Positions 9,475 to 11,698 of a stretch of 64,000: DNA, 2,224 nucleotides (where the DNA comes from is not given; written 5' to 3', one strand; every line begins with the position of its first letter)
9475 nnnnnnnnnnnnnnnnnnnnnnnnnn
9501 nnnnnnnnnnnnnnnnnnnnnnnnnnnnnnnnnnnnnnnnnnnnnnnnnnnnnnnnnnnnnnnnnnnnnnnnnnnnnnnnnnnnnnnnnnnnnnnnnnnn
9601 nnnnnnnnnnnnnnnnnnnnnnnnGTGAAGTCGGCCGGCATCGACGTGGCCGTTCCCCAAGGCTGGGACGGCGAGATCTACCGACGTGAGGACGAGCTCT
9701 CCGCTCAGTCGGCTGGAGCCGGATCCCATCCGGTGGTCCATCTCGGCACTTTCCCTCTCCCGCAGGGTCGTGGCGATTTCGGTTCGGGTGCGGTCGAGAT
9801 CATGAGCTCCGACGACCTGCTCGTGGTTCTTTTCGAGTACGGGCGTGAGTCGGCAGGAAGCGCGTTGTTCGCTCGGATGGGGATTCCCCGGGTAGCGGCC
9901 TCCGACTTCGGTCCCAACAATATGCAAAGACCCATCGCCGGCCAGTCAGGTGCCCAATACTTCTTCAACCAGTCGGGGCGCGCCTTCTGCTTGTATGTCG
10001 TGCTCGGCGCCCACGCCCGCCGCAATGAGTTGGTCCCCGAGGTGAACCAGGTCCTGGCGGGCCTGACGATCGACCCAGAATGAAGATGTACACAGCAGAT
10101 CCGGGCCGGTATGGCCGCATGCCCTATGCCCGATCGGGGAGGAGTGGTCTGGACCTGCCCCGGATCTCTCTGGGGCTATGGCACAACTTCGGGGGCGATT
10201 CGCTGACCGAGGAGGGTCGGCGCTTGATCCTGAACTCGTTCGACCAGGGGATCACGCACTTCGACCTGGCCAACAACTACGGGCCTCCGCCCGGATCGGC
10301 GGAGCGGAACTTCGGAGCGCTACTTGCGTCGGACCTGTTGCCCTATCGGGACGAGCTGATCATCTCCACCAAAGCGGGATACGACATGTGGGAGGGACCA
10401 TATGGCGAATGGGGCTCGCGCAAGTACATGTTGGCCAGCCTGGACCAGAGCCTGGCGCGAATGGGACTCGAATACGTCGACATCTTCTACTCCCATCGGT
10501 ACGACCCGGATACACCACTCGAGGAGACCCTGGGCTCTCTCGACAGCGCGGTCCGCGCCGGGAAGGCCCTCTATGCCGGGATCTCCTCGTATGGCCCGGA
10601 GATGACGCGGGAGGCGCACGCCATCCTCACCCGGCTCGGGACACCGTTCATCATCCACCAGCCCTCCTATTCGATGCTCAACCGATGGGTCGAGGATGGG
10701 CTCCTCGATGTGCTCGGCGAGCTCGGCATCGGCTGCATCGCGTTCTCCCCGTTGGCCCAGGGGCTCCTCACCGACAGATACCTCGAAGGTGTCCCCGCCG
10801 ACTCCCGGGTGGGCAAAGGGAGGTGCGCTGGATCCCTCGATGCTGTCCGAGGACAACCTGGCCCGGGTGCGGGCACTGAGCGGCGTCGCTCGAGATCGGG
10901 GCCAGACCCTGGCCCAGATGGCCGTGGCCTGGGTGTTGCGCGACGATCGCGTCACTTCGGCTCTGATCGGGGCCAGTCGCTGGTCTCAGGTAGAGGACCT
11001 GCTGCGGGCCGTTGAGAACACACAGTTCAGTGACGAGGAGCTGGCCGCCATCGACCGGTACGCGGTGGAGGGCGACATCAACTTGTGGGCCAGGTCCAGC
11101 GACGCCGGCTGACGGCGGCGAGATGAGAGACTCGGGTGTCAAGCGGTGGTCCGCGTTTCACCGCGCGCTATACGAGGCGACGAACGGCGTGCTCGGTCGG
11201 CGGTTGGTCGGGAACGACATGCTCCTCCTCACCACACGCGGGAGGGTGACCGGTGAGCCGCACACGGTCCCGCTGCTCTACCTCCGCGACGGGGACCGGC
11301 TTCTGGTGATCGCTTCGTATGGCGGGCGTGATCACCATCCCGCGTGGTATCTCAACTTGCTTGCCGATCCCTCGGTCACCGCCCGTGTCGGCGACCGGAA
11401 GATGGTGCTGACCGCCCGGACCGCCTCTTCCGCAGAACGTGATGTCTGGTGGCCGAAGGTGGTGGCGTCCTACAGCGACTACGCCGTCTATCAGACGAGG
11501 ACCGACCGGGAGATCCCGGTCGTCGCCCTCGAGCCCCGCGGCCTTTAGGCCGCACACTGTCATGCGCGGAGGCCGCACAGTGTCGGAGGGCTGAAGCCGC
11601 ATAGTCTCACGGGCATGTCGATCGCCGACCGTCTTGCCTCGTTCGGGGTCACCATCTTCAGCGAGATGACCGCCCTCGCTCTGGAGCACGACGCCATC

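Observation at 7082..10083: Orphan mau-like module: MauE-like membrane protein, Tat-exported 22-Cys MauA-like protein and MauD/TlpA-like thioredoxin, with no MauB or MauG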

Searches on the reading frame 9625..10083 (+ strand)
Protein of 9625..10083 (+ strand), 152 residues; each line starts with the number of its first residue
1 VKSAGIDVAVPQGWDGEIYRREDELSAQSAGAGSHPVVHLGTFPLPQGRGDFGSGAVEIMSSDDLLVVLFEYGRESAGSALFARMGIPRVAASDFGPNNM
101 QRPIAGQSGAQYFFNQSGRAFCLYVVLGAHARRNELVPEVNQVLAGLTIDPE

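Call 3: search_protein_families(library=pfam, proteins=[window:9625-10083:+], max_evalue=1)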
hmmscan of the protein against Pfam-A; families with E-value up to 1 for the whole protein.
window:9625-10083:+ (152 aa): 0 families

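Call 4: search_protein_families(library=ncbifam, proteins=[window:9625-10083:+], max_evalue=1)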
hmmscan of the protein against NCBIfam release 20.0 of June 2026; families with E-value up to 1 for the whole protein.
window:9625-10083:+ (152 aa): 0 families

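Call 80: find_homologous_proteins(query=window:9625-10083:+, max_evalue=0.001)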
Query window:9625-10083:+ (152 aa): 763 proteins with E <= 0.001 among 799 candidates; the best 120 are listed.
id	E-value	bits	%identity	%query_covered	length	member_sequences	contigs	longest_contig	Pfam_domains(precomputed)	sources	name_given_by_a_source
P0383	8.4e-94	330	99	100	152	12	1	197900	-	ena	-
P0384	9.0e-92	323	97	100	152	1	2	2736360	-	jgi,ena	jgi:hypothetical protein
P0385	2.4e-90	318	95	100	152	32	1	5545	-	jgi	jgi:hypothetical protein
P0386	1.1e-88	313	93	100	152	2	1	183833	-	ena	-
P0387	1.2e-86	306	90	99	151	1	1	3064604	-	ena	-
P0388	6.6e-82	291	86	100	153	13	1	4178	-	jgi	jgi:hypothetical protein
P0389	1.5e-80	287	86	99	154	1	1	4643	-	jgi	jgi:hypothetical protein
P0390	9.4e-80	284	84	99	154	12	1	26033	-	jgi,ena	-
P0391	5.3e-79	282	84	99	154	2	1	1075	-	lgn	-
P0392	7.6e-79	281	83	100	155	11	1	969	-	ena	-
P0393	9.2e-79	281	84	100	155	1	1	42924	-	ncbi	-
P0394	6.4e-76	272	81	99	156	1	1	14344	-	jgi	jgi:hypothetical protein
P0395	6.8e-76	272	81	99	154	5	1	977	-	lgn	-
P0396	1.2e-75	271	82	99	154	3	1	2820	-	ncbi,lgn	-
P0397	1.7e-75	270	81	99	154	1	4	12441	-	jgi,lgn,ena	jgi:hypothetical protein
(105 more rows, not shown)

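Call 87: predict_structure(alignment_id=A7)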
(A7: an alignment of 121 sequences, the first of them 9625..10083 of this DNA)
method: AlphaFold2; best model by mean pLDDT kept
length: 152 residues; sequences in the alignment: 121
mean_pLDDT: 90.9   pTM: 0.86
mean pLDDT of the five models: 90.9, 90.1, 89.9, 89.1, 88.7
residues with pLDDT >= 90: 121; 70-90: 19; 50-70: 3; < 50: 9
segments of 3 or more residues with pLDDT < 50: 24-32
pLDDT, mean of each block of 10 residues (from residue 1): 95 95 51 79 93 92 96 92 97 95 93 96 98 97 97 79
secondary structure, 60 per line:
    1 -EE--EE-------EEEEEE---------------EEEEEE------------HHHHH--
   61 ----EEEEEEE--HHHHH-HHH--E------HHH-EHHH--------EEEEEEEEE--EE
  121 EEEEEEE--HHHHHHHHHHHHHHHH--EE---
elements in order: E15-20 E36-41 H54-58 E65-71 H74-78 E108-116 E119-127 H130-145

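Call 89: fold_search(model_id=the predicted structure, library=pdb)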
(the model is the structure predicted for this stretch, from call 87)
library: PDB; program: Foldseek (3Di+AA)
matches with E <= 10: 565; with E <= 0.001: 0
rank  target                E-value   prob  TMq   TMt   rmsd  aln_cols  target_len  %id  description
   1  6jau_A                8.5e-03  0.94  0.36  0.23   6.9       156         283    9  The complex structure of Pseudomonas aeruginosa MucA/MucB. (released 2020-01-29)
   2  6in9_B                1.8e-02  0.94  0.38  0.24   7.1       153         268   10  Crystal structure of MucB in complex with MucA(peri) (released 2019-07-24)
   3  6in9_A                1.8e-02  0.91  0.36  0.23   7.4       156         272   11  Crystal structure of MucB in complex with MucA(peri) (released 2019-07-24)
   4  6xrf_G                2.0e-02  0.44  0.30  0.32  17.4       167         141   12  EagT6 Tse6 NT complex (released 2020-12-30)
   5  6xrf_A                2.5e-02  0.44  0.31  0.33  17.4       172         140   13  EagT6 Tse6 NT complex (released 2020-12-30)
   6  4ol4                  4.4e-02  0.30  0.29  0.26  12.1       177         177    9  Crystal structure of secreted proline rich antigen MTC28 (Rv0040c) from Mycobacterium tuberculosis (released 2015-01-28)
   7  4pws                  4.6e-02  0.30  0.29  0.26  13.3       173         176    9  Crystal structure of secreted proline rich antigen MTC28 (Rv0040c) at 2.15 A with bound chloride from Mycobacterium tube (released 2015-03-25)
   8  6xrf_H                5.2e-02  0.33  0.30  0.32  17.3       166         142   12  EagT6 Tse6 NT complex (released 2020-12-30)
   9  2lnj_MODEL_1_A        5.6e-02  0.33  0.33  0.30  14.0       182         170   10  Solution Structure of Cyanobacterial PsbP (CyanoP) from Synechocystis sp. PCC 6803 (released 2012-06-06)
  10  6ite_P                5.6e-02  0.21  0.18  0.10  13.8        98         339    9  Crystal structure of group A Streptococcal surface dehydrogenase (SDH) (released 2019-09-25)
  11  6e5d                  6.3e-02  0.25  0.30  0.28  11.8       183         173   14  Crystal structure of LpqN involved in cell envelope biogenesis of Mycobacterium tuberculosis (released 2019-07-24)
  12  3lyd_A                6.7e-02  0.23  0.28  0.27  16.9       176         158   10  Crystal structure of Putative uncharacterized protein from Jonesia denitrificans (released 2010-03-09)
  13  1tu1_A                8.0e-02  0.30  0.30  0.32  17.5       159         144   12  Crystal Structure of Protein of Unknown Function PA94 from Pseudomonas aeruginosa, Putative Regulator (released 2004-08-03)
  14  7wff_f                8.0e-02  0.20  0.27  0.27  15.1       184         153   12  Subcomplexes B,M and L in the Cylic electron transfer supercomplex NDH-PSI from Arabidopsis (released 2022-03-16)
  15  3lyd_B                8.5e-02  0.21  0.29  0.28  16.8       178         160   10  Crystal structure of Putative uncharacterized protein from Jonesia denitrificans (released 2010-03-09)
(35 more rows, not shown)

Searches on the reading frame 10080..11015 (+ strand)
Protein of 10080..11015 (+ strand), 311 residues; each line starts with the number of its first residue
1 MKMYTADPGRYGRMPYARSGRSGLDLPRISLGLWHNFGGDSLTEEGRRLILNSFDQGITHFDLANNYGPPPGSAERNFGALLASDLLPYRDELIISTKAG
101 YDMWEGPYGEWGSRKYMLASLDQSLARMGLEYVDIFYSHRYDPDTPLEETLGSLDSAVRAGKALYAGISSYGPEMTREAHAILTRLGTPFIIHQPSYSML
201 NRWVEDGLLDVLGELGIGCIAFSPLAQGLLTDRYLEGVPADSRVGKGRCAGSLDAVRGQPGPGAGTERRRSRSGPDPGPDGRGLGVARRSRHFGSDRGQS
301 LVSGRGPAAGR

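Call 3: search_protein_families(library=pfam, proteins=[window:10080-11015:+], max_evalue=1)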
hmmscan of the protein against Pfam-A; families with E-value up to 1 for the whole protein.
window:10080-11015:+ (311 aa): 1 family
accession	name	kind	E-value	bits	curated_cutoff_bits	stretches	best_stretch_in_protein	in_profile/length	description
PF00248.27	Aldo_ket_red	-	2e-47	162.1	24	1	28-241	1-208/291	Aldo/keto reductase family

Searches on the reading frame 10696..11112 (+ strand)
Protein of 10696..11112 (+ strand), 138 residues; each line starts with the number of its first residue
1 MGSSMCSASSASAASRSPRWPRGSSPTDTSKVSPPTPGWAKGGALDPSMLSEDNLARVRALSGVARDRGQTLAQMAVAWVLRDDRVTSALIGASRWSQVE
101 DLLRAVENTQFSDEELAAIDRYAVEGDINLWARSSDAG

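Call 100: search_protein_families(library=pfam, proteins=[window:10696-11112:+], max_evalue=0.001)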
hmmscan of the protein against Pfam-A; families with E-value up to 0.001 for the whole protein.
window:10696-11112:+ (138 aa): 1 family
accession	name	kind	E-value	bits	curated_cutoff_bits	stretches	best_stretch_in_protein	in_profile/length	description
PF00248.27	Aldo_ket_red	-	1.9e-13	50.6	24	1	43-121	218-288/291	Aldo/keto reductase family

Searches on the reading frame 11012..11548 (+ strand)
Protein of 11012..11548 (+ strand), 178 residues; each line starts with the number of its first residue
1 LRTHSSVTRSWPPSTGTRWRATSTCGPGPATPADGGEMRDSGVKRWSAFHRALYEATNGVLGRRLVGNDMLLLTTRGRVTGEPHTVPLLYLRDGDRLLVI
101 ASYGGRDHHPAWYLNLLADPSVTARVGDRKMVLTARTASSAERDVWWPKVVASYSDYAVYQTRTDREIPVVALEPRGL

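Call 100: search_protein_families(library=pfam, proteins=[window:11012-11548:+], max_evalue=0.001)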
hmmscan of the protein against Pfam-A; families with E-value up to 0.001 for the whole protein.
window:11012-11548:+ (178 aa): 1 family
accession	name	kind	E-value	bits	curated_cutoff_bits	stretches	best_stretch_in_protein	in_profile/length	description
PF04075.20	F420H2_quin_red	-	9.2e-42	142.7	22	1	50-175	5-130/130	F420H(2)-dependent quinone reductase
